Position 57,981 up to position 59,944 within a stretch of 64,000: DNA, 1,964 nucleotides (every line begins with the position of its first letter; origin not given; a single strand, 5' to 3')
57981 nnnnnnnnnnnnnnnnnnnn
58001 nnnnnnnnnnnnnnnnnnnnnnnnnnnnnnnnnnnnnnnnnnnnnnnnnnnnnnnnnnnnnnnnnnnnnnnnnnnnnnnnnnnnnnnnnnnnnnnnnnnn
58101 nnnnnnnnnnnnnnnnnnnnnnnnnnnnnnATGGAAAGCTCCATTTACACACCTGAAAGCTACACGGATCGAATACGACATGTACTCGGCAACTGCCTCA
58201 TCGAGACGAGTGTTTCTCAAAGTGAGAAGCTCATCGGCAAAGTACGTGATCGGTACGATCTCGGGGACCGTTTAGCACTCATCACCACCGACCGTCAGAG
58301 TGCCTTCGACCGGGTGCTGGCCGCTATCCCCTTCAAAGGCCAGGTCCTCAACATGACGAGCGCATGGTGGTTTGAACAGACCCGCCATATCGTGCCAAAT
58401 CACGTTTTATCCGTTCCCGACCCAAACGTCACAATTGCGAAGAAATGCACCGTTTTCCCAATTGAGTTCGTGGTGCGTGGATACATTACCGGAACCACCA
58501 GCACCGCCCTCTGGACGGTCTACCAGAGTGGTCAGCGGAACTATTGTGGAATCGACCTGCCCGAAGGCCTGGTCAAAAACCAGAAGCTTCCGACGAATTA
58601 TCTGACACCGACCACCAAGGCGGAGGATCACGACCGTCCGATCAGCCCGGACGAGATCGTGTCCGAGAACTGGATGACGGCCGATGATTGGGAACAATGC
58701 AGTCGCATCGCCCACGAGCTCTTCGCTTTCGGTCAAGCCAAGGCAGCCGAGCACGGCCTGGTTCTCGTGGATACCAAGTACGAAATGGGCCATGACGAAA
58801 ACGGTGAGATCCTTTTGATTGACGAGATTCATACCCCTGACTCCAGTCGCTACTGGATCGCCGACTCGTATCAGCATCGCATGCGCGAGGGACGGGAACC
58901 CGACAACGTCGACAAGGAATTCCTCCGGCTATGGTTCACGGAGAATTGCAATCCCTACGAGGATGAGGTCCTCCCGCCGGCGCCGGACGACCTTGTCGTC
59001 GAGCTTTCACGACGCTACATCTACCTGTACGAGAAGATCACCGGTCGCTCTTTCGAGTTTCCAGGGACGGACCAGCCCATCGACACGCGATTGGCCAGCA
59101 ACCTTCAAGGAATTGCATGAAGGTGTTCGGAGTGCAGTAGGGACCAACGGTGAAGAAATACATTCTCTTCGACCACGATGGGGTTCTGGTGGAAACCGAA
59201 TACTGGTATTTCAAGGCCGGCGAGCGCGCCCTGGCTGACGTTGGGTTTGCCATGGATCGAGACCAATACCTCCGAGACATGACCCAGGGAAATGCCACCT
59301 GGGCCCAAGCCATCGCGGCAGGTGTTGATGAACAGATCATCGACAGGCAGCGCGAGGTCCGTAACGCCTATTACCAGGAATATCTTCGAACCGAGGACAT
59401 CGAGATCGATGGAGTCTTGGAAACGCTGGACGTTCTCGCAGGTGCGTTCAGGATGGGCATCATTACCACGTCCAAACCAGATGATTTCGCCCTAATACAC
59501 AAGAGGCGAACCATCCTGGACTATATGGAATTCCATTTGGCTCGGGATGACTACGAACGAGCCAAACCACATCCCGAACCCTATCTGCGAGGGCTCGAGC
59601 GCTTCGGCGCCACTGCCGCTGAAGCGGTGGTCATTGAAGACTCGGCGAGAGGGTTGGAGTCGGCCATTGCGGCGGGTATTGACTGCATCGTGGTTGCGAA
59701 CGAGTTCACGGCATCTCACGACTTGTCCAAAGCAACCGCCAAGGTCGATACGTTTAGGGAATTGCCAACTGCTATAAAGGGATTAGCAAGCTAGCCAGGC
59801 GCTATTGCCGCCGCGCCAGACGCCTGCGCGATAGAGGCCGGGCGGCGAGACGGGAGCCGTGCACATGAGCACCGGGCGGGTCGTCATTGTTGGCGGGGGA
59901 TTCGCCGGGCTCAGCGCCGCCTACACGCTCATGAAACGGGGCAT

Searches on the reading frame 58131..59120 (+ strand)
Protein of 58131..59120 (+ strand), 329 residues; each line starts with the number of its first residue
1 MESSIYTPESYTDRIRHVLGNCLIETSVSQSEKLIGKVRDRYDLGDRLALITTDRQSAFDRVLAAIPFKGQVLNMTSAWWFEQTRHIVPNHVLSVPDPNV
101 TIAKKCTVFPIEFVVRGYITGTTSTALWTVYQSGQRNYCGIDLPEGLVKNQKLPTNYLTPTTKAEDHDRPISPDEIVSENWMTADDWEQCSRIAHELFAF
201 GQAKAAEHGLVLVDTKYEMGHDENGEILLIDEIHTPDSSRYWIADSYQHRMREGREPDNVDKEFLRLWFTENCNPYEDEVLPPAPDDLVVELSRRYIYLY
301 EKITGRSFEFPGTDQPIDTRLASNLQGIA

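Call 9: search_protein_families(library=pfam, proteins=[window:58131-59120:+], max_evalue=0.01)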
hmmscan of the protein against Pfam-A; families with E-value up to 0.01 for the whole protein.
window:58131-59120:+ (329 aa): 1 family
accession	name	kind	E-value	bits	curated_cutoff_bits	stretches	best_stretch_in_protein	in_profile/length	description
PF01259.24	SAICAR_synt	-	1.2e-66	225.3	20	1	36-280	5-230/233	SAICAR synthetase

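Call 10: search_protein_families(library=padloc, proteins=[window:58131-59120:+], max_evalue=0.1)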
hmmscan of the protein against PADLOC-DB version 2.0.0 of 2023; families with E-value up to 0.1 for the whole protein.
window:58131-59120:+ (329 aa): 0 families

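Call 12: search_protein_families(library=ncbifam, proteins=[window:58131-59120:+], max_evalue=0.01)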
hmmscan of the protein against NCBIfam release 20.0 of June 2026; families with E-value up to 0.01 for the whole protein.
window:58131-59120:+ (329 aa): 6 families
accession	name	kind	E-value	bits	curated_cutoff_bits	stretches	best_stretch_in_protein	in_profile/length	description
NF009251.0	PRK12607.1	equivalog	1.2e-129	431.7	371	1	30-326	16-310/315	phosphoribosylaminoimidazolesuccinocarboxamide synthase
NF010568.0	PRK13961.1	equivalog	1.1e-66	225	251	1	32-308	15-296/297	phosphoribosylaminoimidazolesuccinocarboxamide synthase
TIGR00081.1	purC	equivalog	2.1e-45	155.3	189.9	1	35-307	10-273/279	phosphoribosylaminoimidazolesuccinocarboxamide synthase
NF010567.0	PRK13960.1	equivalog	3.3e-35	121.6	581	1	48-309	55-346/367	phosphoribosylaminoimidazolesuccinocarboxamide synthase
TIGR02735.1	purC_vibrio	equivalog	2.2e-32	112.3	394.2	1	48-251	54-279/365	phosphoribosylaminoimidazolesuccinocarboxamide synthase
NF010564.0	PRK13959.1-1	subfamily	3.2e-32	111.8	459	1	36-308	7-294/294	phosphoribosylaminoimidazolesuccinocarboxamide synthase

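Call 23: find_encoding_contigs(protein=window:58131-59120:+, flank=10000, max_places=10)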
Protein window:58131-59120:+ (329 aa): 2 contigs read that carry it; 1 place shown.
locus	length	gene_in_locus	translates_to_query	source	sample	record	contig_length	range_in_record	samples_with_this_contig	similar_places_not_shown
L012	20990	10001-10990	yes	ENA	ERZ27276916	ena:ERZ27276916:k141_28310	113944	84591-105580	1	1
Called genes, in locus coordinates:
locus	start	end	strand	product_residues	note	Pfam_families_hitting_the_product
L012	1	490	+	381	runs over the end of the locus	PF13439:Glyco_transf_4, PF13579:Glyco_trans_4_4, PF20706:GT4-conflict, PF00534:Glycos_transf_1, PF13692:Glyco_trans_1_4, PF13524:Glyco_trans_1_2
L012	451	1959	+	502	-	PF13727:CoA_binding_3, PF02397:Bac_transf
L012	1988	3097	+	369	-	PF13439:Glyco_transf_4 (weak), PF00534:Glycos_transf_1, PF13692:Glyco_trans_1_4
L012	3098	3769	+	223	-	-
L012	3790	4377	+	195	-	-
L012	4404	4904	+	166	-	-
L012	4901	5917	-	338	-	PF00248:Aldo_ket_red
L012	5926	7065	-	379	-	PF00248:Aldo_ket_red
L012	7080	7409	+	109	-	PF00829:Ribosomal_L21p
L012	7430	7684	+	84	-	PF01016:Ribosomal_L27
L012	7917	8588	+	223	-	-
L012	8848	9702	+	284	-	PF06114:Peptidase_M78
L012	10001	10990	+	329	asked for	PF01259:SAICAR_synt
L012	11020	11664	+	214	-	PF00702:Hydrolase, PF13419:HAD_2, PF13242:Hydrolase_like (weak)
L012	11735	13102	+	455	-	PF00890:FAD_binding_2 (faint), PF01266:DAO, PF01593:Amino_oxidase, PF07992:Pyr_redox_2 (faint), PF13450:NAD_binding_8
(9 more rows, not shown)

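Call 35: find_related_loci(query=window:58131-59120:+, collection=genome_contigs, flank=8000)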
Query window:58131-59120:+ (329 aa) in genome_contigs; peptide patterns used: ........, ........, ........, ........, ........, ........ (x = any residue, [..] = any of these).
139 stretches matched a pattern; 115 encode a relative of the query (tblastn E <= 1e-3); the best 80 are kept; 80 distinct loci.
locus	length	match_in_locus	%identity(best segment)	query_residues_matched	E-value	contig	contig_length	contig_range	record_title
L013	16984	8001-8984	93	1-328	0e+0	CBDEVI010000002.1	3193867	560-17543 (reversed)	MAG: Chloroflexota bacterium isolate f820a594-4fe9-4b7b-8cc4-7fafcfd9b253 genome assembly, contig: contig_2, whole genom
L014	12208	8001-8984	92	1-328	0e+0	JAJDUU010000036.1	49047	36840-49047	MAG: Chloroflexota bacterium isolate jk18x1bzbins.9 k141_215851, whole genome shotgun sequence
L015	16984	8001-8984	91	1-328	0e+0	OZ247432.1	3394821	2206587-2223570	MAG: Dehalococcoidia bacterium isolate 9f0a9a3c-fef9-4240-ab4a-9ab2d70ca0d2 genome assembly, chromosome: 1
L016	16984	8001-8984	92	1-328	0e+0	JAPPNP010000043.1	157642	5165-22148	MAG: Chloroflexota bacterium isolate RHO3_bin_74 NODE_215_length_157642_cov_23.536434, whole genome shotgun sequence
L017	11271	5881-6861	90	2-328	0e+0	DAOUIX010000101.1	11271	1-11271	MAG TPA_asm: Chloroflexota bacterium isolate S29_215 k147_250897, whole genome shotgun sequence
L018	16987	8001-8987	91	1-329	0e+0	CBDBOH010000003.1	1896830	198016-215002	MAG: Chloroflexota bacterium isolate 6ed94c95-c701-4cc9-8e12-bdeb5c957f40 genome assembly, contig: contig_3, whole genom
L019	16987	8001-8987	90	1-329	0e+0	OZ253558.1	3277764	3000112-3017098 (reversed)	MAG: Chloroflexota bacterium isolate faa4938b-925b-4a81-b3a1-ab9e0e292ea9 genome assembly, chromosome: 1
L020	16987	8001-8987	90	1-329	0e+0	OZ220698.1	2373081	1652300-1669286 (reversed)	MAG: Dehalococcoidia bacterium isolate 1c31877f-31fb-4be5-889e-2983ccd84c47 genome assembly, chromosome: 1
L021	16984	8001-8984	90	1-328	0e+0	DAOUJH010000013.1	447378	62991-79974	MAG TPA_asm: Dehalococcoidia bacterium isolate S32_256 k113_3270186, whole genome shotgun sequence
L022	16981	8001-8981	90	2-328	0e+0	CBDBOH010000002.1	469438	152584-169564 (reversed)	MAG: Chloroflexota bacterium isolate 6ed94c95-c701-4cc9-8e12-bdeb5c957f40 genome assembly, contig: contig_2, whole genom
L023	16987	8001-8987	90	1-329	0e+0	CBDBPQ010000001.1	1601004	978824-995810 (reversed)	MAG: Dehalococcoidia bacterium isolate abcbbb68-f6b9-45fe-872f-470341002cc5 genome assembly, contig: contig_1, whole gen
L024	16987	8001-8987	89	1-329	0e+0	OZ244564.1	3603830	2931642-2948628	MAG: Dehalococcoidia bacterium isolate a84dde77-3f5b-4fe2-88b4-04aa9f9f1767 genome assembly, chromosome: 1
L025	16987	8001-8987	89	1-329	0e+0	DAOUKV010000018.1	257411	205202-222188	MAG TPA_asm: Dehalococcoidia bacterium isolate S8_362 252154, whole genome shotgun sequence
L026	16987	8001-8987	90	1-329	0e+0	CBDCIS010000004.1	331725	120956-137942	MAG: Dehalococcoidia bacterium isolate 8e13df92-f4f3-4e34-85da-b913360e8956 genome assembly, contig: contig_4, whole gen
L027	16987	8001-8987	89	1-329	0e+0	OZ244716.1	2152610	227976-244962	MAG: Dehalococcoidia bacterium isolate 5fa05855-5253-4680-9f73-9ee1ceb5e725 genome assembly, chromosome: 1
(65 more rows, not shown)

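Call 74: search_protein_families(library=padloc, proteins=[L013:6173-6490:+, L013:6297-6857:+], max_evalue=0.001)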
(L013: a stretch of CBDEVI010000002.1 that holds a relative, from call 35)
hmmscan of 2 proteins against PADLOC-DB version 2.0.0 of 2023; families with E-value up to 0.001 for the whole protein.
L013:6173-6490:+ (105 aa): 0 families

L013:6297-6857:+ (186 aa): 0 families

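Call 75: search_protein_families(library=pfam, proteins=[L013:6173-6490:+, L013:6297-6857:+], max_evalue=0.001)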
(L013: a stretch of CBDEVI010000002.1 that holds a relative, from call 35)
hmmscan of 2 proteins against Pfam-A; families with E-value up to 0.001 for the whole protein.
L013:6173-6490:+ (105 aa): 0 families

L013:6297-6857:+ (186 aa): 0 families

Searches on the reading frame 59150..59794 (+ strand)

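Call 9: search_protein_families(library=pfam, proteins=[window:59150-59794:+], max_evalue=0.01)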
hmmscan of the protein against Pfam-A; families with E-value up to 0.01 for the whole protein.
window:59150-59794:+ (214 aa): 3 families
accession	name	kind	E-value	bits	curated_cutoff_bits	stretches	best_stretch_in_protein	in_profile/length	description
PF13419.12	HAD_2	-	2.7e-26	93.2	23.8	1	5-182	1-178/178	Haloacid dehalogenase-like hydrolase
PF00702.32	Hydrolase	-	1.2e-20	75.1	26.4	1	3-176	2-191/191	haloacid dehalogenase-like hydrolase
PF13242.12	Hydrolase_like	-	7.1e-07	29.5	22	1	138-200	3-66/75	HAD-hyrolase-like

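Call 10: search_protein_families(library=padloc, proteins=[window:59150-59794:+], max_evalue=0.1)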
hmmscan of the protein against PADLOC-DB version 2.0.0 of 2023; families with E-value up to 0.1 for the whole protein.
window:59150-59794:+ (214 aa): 0 families

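Call 12: search_protein_families(library=ncbifam, proteins=[window:59150-59794:+], max_evalue=0.01)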
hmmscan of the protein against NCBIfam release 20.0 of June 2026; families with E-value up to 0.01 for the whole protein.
window:59150-59794:+ (214 aa): 32 families (the best 25 are shown)
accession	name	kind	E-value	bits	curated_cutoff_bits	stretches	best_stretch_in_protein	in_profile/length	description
TIGR02009.1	PGMB-YQAB-SF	subfamily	2.5e-23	83.3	153.35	1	5-182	4-186/186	beta-phosphoglucomutase family hydrolase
NF053653.1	InDiPhoBT2121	equivalog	2.1e-19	70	245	1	3-199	2-203/216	inorganic diphosphatase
TIGR01449.2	PGP_bact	equivalog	5.7e-18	65.2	180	1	5-208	1-212/213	phosphoglycolate phosphatase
NF009695.0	PRK13222.1-2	equivalog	2.6e-16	59.8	225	1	2-209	6-222/226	phosphoglycolate phosphatase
TIGR01509.1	HAD-SF-IA-v3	subfamily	1.9e-15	57.4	29.4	1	70-182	47-154/154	HAD-IA family hydrolase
TIGR01990.1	bPGM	equivalog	2.3e-15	57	189.4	1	4-182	3-186/187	beta-phosphoglucomutase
NF009697.0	PRK13222.1-4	equivalog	1.9e-14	53.5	327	1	5-209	10-222/232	phosphoglycolate phosphatase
NF009804.0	PRK13288.1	equivalog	5.7e-14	52.1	218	1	4-193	5-192/215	pyrophosphatase PpaX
NF008087.0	PRK10826.1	equivalog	1.7e-13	50.7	191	1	5-206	10-216/222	hexitol phosphatase HxpB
NF008000.0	PRK10725.1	equivalog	1.4e-12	48.1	215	1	5-182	8-185/188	fructose-1-phosphate/6-phosphogluconate phosphatase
NF008610.0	PRK11587.1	equivalog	4.3e-12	45.8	282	1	5-194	6-192/219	sugar phosphatase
NF009694.0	PRK13222.1-1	equivalog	1.7e-11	44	415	1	44-209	74-239/252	phosphoglycolate phosphatase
NF009696.0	PRK13222.1-3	equivalog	1.9e-11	44.1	359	1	3-191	4-195/223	N-acetylmuramic acid 6-phosphate phosphatase MupP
NF046057.1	bifunc_MtlD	equivalog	3.4e-10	39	800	1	6-186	11-195/683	bifunctional mannitol-1-phosphate dehydrogenase/phosphatase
NF009700.0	PRK13226.1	equivalog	1.1e-09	38.4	342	1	3-206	13-217/229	phosphoglycolate phosphatase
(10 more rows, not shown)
